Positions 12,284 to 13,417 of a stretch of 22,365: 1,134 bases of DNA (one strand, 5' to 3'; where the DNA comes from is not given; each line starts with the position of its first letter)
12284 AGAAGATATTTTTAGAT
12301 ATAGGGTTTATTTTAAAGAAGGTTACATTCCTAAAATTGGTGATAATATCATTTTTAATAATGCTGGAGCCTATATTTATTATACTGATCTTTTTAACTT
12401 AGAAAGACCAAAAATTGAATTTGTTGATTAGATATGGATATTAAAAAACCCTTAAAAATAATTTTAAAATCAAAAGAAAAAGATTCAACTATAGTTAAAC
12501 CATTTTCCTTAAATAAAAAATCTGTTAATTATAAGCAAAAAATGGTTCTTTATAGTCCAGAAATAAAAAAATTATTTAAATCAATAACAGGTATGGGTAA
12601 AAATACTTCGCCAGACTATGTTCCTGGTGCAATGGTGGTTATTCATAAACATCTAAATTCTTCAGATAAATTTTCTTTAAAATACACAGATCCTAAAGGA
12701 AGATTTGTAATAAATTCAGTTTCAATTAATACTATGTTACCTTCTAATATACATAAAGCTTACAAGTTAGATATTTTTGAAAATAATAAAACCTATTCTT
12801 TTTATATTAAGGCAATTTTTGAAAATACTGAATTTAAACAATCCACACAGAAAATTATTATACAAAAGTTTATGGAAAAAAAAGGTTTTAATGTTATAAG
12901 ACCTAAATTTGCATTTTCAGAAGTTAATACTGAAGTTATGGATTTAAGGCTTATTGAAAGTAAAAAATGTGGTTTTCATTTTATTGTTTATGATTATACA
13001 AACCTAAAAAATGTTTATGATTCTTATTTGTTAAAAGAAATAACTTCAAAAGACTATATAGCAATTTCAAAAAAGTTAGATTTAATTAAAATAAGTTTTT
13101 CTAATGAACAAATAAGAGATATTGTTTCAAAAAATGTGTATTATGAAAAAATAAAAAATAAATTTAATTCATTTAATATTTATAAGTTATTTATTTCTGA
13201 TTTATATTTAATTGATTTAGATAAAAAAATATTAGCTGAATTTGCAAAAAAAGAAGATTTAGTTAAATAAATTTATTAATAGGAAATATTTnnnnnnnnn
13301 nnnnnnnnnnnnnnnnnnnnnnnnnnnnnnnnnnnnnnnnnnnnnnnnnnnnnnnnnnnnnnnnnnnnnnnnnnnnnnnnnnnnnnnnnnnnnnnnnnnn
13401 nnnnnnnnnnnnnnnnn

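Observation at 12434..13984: Tandem divergent paralogues inside the hypusine/agmatine operon with a possible kinase-like motif order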

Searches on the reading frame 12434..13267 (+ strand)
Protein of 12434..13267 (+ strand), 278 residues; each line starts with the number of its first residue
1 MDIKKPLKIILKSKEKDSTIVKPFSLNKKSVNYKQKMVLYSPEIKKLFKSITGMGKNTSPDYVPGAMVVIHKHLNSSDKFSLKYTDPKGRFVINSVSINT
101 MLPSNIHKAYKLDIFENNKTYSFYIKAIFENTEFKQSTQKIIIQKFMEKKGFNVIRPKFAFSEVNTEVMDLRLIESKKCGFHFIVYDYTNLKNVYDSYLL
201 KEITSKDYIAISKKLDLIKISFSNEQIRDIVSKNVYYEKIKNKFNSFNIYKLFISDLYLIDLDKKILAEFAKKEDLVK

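Call 4: search_protein_families(library=pfam, proteins=[window:12434-13267:+], max_evalue=1)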
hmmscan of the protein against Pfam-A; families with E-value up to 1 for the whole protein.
window:12434-13267:+ (278 aa): 1 family
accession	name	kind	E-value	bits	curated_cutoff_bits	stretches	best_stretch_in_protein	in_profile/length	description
PF16303.10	DUF4945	-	0.088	13.3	28.4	0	94-133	58-97/115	Domain of unknown function (DUF4945)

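Call 5: search_protein_families(library=ncbifam, proteins=[window:12434-13267:+], max_evalue=1)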
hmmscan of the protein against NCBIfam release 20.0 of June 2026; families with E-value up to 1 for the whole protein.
window:12434-13267:+ (278 aa): 0 families

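Call 7: search_solved_structures(query=window:12434-13267:+, max_evalue=10)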
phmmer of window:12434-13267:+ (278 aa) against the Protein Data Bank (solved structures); distinct sequences matched with E-value up to 10: 0.

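Call 9: find_homologous_proteins(query=window:12434-13267:+, max_evalue=0.01)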
Query window:12434-13267:+ (278 aa): 2 proteins with E <= 0.01 among 865 candidates.
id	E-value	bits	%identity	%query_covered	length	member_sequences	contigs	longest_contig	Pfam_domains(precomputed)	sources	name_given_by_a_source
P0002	3.5e-170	582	100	100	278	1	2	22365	-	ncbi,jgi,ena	jgi:hypothetical protein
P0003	3.0e-94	334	61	99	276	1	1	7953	-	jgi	-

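Call 10: find_encoding_contigs(protein=P0003, flank=10000)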
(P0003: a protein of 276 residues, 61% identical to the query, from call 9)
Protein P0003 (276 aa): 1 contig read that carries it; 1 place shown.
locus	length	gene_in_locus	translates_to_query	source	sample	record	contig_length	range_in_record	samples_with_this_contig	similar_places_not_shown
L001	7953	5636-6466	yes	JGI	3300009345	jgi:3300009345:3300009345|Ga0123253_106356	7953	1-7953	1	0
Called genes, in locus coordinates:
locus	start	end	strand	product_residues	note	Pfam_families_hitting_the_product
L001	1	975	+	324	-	?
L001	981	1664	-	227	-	-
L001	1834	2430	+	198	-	PF00929:RNase_T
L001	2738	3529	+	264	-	-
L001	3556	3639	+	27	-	-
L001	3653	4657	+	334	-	-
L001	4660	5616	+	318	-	-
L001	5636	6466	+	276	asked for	-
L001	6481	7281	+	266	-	-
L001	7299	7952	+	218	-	?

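Call 23: search_protein_families(library=pfam, proteins=[L001:6481-7278:+, L001:4660-5613:+, L001:7299-7952:+], max_evalue=10)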
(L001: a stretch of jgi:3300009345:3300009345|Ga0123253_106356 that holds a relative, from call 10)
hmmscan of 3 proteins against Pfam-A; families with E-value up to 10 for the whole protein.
L001:6481-7278:+ (266 aa): 1 family
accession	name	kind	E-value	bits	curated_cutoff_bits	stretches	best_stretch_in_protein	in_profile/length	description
PF06293.20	Kdo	-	0.038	13.9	21.3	1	112-250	30-166/207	Lipopolysaccharide kinase (Kdo/WaaP) family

L001:4660-5613:+ (318 aa): 0 families

L001:7299-7952:+ (218 aa): 2 families
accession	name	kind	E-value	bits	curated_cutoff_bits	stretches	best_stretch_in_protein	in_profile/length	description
PF00491.26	Arginase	-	1e-23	84.7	22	1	17-218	2-214/280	Arginase family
PF06920.19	DHR-2_Lobe_A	-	0.049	14.4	26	1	45-98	80-133/154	DHR-2, Lobe A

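Call 27: search_protein_representatives(alignment_id=A1)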
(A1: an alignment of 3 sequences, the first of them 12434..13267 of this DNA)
Query: 3 sequences, 277 profile positions. Proteins with E-value up to 0.001 (for the whole library): 31; up to 1e-10: 10; up to 1e-30: 5. The best 31 are listed.
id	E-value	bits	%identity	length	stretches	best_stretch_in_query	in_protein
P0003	2.0e-139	480.6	-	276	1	1-277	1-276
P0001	1.4e-81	290.9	-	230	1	1-263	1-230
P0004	5.4e-46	174.2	-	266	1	4-276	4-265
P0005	9.8e-41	156.9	-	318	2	60-277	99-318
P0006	7.7e-38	147.4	-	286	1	4-276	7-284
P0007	1.3e-26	110.6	-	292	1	34-277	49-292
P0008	2.3e-17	80.3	-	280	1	7-276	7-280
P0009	1.7e-12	64.3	-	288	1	25-262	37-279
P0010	3.6e-12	63.2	-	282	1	28-277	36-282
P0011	7.1e-11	59.0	-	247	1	23-259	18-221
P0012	6.4e-10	55.8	-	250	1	65-266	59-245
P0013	6.6e-10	55.8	-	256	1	33-257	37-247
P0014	7.4e-10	55.6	-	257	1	109-238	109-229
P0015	3.7e-09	53.3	-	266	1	18-272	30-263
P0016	3.9e-09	53.3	-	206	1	61-260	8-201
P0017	3.9e-09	53.3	-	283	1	1-274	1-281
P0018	5.5e-09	52.8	-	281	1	32-273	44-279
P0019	1.7e-08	51.2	-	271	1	30-237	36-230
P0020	1.7e-07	47.8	-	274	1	20-273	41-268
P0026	1.2e-05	41.9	-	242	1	64-273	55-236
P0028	1.9e-05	41.2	-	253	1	16-264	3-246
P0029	4.1e-05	40.1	-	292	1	27-276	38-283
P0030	9.1e-05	38.9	-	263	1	23-255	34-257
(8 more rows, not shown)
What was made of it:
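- An exhaustive HMMER search found 31 representatives among 1.84 billion proteins (call 27).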

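Call 32: predict_structure(alignment_id=A1)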
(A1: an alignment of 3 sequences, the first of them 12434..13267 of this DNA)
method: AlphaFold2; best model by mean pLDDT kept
length: 278 residues; sequences in the alignment: 3
mean_pLDDT: 32.6   pTM: 0.27
mean pLDDT of the five models: 32.6, 32.1, 31.9, 30.9, 30.1
residues with pLDDT >= 90: 0; 70-90: 0; 50-70: 1; < 50: 277
segments of 3 or more residues with pLDDT < 50: 1-204, 206-278
pLDDT, mean of each block of 10 residues (from residue 1): 28 26 25 26 43 34 29 26 30 28 36 44 39 32 34 35 35 29 34 41 45 42 32 28 25 23 33 34
secondary structure, 60 per line:
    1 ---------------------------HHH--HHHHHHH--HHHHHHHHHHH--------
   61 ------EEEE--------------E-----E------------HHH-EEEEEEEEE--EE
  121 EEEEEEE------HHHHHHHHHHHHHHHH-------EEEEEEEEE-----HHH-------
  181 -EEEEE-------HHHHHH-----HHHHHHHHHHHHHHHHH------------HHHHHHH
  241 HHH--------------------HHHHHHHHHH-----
elements in order: H33-39 H42-52 E67-70 E108-116 E119-127 H134-149 E157-165 E182-186 H194-199 H205-221 H234-243 H264-273

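Call 35: search_protein_families(library=pfam, proteins=[P0029, P0010, P0011, P0018, P0015, P0028, P0030, P0013], max_evalue=10)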
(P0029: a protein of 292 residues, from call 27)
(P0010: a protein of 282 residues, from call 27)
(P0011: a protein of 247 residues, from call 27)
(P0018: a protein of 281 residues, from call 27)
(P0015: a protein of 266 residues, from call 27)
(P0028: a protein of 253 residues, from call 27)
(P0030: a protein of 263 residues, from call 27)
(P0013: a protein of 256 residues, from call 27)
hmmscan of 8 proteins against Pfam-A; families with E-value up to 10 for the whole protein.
P0029 (292 aa): 1 family
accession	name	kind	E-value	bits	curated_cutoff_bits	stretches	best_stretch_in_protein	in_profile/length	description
PF10364.14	NKWYS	-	0.026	14.9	25.1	1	61-96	78-112/139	Putative capsular polysaccharide synthesis protein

P0010 (282 aa): 0 families

P0011 (247 aa): 0 families

P0018 (281 aa): 0 families

P0015 (266 aa): 1 family
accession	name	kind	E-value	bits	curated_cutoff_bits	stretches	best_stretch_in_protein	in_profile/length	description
PF19909.4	DUF6382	-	0.0039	17.3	26.7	1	172-259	44-134/163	Domain of unknown function (DUF6382)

P0028 (253 aa): 1 family
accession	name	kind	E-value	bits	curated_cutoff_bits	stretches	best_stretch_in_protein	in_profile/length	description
PF05595.16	DUF771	-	0.13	12.7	22.9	1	27-81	11-64/90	Domain of unknown function (DUF771)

P0030 (263 aa): 3 families
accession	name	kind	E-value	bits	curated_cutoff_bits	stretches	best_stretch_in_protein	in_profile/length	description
PF10437.14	Lip_prot_lig_C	-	0.036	14.4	24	1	62-99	40-77/85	Bacterial lipoate protein ligase C-terminus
PF12401.13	FhaA_N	-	0.078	13.9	25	0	66-91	39-64/115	FhaA, N-terminal domain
PF25425.1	YfjL_N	-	0.38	11.5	27.8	1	210-240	35-65/97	YfjL-like, N-terminal domain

P0013 (256 aa): 1 family
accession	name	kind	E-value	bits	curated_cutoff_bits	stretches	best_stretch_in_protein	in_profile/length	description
PF07705.17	CARDB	-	0.31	11.7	22.7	1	96-149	43-96/101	CARDB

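Call 42: find_related_loci(query=A6, collection=genome_contigs, flank=8000)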
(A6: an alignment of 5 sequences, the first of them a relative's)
Query A6 (266 aa) in genome_contigs; peptide patterns used: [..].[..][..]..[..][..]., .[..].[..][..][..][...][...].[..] (x = any residue, [..] = any of these).
117 stretches matched a pattern; 3 encode a relative of the query (tblastn E <= 1e-3); 3 distinct loci.
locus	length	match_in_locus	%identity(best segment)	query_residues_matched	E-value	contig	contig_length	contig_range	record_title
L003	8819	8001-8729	41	1-253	3e-53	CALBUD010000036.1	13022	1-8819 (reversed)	MAG TPA_asm: Candidatus Diapherotrites archaeon isolate SRR7299214_bin.7_CONCOCT_v1.1_MAG genome assembly, contig: ERZ78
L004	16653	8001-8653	52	42-253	5e-42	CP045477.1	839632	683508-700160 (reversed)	MAG: Candidatus Forterrea multitransposorum CG_2015-17_Forterrea_25_41 chromosome, complete genome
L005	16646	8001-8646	43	42-253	4e-34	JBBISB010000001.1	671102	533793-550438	MAG: Candidatus Iainarchaeum archaeon isolate FAS170219_bin_363 NODE_1_length_671102_cov_21.388244, whole genome shotgun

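Call 49: find_related_loci(query=A7, collection=metagenome_contigs, flank=10000)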
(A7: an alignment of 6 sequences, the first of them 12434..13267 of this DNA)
Query A7 (278 aa) in metagenome_contigs; peptide patterns used: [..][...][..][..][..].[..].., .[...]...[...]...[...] (x = any residue, [..] = any of these).
286 stretches matched a pattern; 2 encode a relative of the query (tblastn E <= 1e-3); 2 distinct loci.
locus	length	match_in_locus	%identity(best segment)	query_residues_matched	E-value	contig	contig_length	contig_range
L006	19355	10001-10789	42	4-278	6e-50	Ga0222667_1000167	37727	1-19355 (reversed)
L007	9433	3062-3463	32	83-219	1e-5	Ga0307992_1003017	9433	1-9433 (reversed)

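Call 58: search_protein_families(library=ncbifam, proteins=[L001:6481-7278:+, window:12434-13267:+], max_evalue=10)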
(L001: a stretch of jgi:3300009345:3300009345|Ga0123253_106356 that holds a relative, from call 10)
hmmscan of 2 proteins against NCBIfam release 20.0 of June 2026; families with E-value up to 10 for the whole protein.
L001:6481-7278:+ (266 aa): 1 family
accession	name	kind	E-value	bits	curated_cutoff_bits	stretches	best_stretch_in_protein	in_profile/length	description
NF047858.1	ICEBs1XisBacil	equivalog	0.023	14.4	100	1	152-178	28-54/61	ICEBs1 excisionase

window:12434-13267:+ (278 aa): 0 families
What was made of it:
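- Closest known: Kdo/WaaP lipopolysaccharide kinase family. Same: It is the only known family that the consensus hits in Pfam and NCBIfam (E=4e-5 and 2e-5; calls 35, 58).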

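Call 60: find_related_loci(query=A6, collection=viral_contigs, flank=8000)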
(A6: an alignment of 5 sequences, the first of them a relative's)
Query A6 (266 aa) in viral_contigs; peptide patterns used: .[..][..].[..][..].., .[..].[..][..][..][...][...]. (x = any residue, [..] = any of these).
82 stretches matched a pattern, but none encodes a relative of the query by tblastn (E <= 1e-3).

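Call 61: find_related_loci(query=A7, collection=viral_contigs, flank=8000)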
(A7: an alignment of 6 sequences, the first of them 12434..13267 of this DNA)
Query A7 (278 aa) in viral_contigs; peptide patterns used: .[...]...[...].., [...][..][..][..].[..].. (x = any residue, [..] = any of these).
178 stretches matched a pattern, but none encodes a relative of the query by tblastn (E <= 1e-3).

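Call 63: find_encoding_contigs(protein=P0007, flank=8000, max_places=3)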
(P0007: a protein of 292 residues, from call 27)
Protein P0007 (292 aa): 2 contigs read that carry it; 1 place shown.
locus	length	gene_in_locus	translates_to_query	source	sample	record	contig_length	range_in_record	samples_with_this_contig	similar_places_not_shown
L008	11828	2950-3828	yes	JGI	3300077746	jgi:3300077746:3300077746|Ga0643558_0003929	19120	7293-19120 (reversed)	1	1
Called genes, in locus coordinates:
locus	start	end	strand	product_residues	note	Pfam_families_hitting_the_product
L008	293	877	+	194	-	-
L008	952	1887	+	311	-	PF01916:DS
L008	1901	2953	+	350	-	PF02784:Orn_Arg_deC_N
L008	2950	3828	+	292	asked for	-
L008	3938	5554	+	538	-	PF04851:ResIII, PF00270:DEAD, PF00271:Helicase_C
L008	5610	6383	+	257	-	-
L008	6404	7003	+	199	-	-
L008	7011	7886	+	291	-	PF00491:Arginase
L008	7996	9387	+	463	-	PF02163:Peptidase_M50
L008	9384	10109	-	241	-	PF01978:TrmB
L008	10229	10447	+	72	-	-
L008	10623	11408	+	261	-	PF13458:Peripla_BP_6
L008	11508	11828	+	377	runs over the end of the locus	PF13433:Peripla_BP_5, PF13458:Peripla_BP_6, PF01094:ANF_receptor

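Call 64: find_encoding_contigs(protein=P0008, flank=8000, max_places=3)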
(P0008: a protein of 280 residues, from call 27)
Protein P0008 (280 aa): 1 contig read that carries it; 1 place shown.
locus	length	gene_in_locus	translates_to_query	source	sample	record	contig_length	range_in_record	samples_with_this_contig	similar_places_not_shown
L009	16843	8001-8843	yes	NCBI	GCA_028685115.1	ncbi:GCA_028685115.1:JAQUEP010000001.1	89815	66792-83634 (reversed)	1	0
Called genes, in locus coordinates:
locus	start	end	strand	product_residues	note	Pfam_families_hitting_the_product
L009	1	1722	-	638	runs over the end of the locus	PF07973:tRNA_SAD, PF00587:tRNA-synt_2b, PF03129:HGTP_anticodon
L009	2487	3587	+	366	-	PF00091:Tubulin, PF12327:FtsZ_C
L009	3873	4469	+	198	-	PF00929:RNase_T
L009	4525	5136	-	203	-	-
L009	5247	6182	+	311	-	PF01916:DS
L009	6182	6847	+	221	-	-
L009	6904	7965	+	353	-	PF02784:Orn_Arg_deC_N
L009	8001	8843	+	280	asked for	-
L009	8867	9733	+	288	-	PF00491:Arginase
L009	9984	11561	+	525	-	PF11139:SfLAP (weak)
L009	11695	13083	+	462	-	PF02163:Peptidase_M50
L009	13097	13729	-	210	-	-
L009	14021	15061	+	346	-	PF00752:XPG_N, PF00867:XPG_I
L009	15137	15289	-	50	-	-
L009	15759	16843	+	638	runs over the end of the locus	-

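Call 65: find_encoding_contigs(protein=P0009, flank=6000, max_places=2)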
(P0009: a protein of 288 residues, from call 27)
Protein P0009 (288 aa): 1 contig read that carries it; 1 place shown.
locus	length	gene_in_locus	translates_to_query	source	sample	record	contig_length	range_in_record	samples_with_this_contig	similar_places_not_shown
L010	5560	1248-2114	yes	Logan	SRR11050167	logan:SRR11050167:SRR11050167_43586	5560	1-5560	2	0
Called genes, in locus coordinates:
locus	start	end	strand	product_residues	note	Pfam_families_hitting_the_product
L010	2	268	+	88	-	?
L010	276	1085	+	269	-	-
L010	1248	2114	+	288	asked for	-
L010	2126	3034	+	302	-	PF00491:Arginase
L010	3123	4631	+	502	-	PF11139:SfLAP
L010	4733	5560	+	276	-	?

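Call 66: find_encoding_contigs(protein=P0010, flank=6000, max_places=2)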
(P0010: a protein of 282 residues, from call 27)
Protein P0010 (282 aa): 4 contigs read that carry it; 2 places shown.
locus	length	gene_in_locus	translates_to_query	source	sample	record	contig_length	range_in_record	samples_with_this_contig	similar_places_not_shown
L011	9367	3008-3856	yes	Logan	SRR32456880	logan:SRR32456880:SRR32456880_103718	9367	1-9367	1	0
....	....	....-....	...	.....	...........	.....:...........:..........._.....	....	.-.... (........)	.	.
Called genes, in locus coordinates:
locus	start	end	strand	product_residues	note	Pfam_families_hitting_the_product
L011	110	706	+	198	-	PF00929:RNase_T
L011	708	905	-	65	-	PF04024:PspC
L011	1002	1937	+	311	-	PF01916:DS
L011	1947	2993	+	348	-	PF02784:Orn_Arg_deC_N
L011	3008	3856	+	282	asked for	-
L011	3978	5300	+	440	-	PF04851:ResIII, PF00270:DEAD, PF00271:Helicase_C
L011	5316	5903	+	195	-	-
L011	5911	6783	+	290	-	PF00491:Arginase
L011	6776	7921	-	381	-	PF13433:Peripla_BP_5, PF13458:Peripla_BP_6, PF01094:ANF_receptor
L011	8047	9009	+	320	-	PF01037:AsnC_trans_reg (faint), PF01047:MarR (faint), PF08279:HTH_11 (faint), PF13404:HTH_AsnC-type, PF13412:HTH_24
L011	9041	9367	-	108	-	?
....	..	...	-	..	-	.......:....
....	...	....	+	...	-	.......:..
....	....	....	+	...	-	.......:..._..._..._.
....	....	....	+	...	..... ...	-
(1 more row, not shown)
